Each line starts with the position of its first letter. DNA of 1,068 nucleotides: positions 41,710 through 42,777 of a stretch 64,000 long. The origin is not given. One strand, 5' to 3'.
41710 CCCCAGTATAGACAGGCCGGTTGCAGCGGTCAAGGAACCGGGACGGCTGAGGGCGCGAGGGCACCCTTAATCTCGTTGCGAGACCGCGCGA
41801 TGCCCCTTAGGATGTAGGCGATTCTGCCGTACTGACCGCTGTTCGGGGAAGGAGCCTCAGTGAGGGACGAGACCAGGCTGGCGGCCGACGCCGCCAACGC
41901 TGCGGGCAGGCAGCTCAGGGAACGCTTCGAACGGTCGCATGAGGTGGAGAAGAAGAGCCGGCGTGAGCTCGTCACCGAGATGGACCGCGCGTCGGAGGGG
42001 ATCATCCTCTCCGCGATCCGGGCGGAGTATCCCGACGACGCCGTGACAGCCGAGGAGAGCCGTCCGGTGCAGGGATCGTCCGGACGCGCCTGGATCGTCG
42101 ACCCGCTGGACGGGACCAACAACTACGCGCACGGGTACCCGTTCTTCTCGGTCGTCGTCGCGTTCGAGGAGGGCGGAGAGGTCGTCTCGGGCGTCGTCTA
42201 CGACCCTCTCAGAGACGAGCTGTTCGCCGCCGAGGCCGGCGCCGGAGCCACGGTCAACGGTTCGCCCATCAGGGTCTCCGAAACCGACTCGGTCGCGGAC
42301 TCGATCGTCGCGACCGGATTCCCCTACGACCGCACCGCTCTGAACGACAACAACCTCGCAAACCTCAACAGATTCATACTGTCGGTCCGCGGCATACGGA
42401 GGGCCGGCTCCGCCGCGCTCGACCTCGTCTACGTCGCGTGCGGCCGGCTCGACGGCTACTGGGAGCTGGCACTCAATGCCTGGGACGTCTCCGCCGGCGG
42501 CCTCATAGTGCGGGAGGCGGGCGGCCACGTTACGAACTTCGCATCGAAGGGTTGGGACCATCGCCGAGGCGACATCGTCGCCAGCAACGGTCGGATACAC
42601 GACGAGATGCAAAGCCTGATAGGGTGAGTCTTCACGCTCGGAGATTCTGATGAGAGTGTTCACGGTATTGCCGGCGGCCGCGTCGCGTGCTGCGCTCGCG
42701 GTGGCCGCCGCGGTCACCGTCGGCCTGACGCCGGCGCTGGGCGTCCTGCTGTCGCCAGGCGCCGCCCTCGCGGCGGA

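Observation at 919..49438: Two rsgA (YjeQ) paralogues in one 64-kb window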

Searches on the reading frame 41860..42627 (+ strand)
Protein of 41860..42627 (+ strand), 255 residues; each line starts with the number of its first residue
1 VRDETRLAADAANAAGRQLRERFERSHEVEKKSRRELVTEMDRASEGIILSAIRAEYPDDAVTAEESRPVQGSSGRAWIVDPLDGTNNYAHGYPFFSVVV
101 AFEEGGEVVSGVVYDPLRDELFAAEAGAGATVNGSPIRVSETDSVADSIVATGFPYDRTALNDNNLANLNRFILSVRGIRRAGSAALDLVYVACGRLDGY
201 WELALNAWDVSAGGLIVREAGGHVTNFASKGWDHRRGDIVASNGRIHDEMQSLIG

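Call 43: search_protein_families(library=pfam, proteins=[window:41860-42627:+], max_evalue=0.00001)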
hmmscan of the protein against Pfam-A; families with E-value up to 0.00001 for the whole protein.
window:41860-42627:+ (255 aa): 1 family
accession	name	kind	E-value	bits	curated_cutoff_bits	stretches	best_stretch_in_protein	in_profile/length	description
PF00459.30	Inositol_P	-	3.8e-66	223.8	27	1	5-249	6-260/271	Inositol monophosphatase family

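Call 76: search_protein_families(library=ncbifam, proteins=[window:41860-42627:+], max_evalue=0.00001)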
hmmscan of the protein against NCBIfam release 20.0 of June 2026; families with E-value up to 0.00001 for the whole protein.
window:41860-42627:+ (255 aa): 7 families
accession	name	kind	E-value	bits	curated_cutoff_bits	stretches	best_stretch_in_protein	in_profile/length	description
NF008027.1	PRK10757.1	equivalog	3e-57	193.6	332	1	6-251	6-254/267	inositol-1-monophosphatase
TIGR02067.1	his_9_HisN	equivalog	8.5e-48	163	275.15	1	6-251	3-248/252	histidinol-phosphatase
NF009321.0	PRK12676.1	equivalog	5.2e-40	137.2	264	1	17-253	23-261/264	bifunctional fructose-bisphosphatase/inositol-phosphate phosphatase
TIGR01331.1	bisphos_cysQ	equivalog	1.3e-30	106.8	228.8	1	10-231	7-231/250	3'(2'),5'-bisphosphate nucleotidase CysQ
NF008182.0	PRK10931.1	equivalog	8e-17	61.1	379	1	13-234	10-230/246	3'(2'),5'-bisphosphate nucleotidase CysQ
NF010678.0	PRK14076.1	equivalog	3.7e-14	52.5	493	1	78-250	84-279/570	bifunctional NADP phosphatase/NAD kinase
TIGR01330.1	bisphos_HAL2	equivalog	4.9e-13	48.6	267.05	0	72-114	131-172/359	3'(2'),5'-bisphosphate nucleotidase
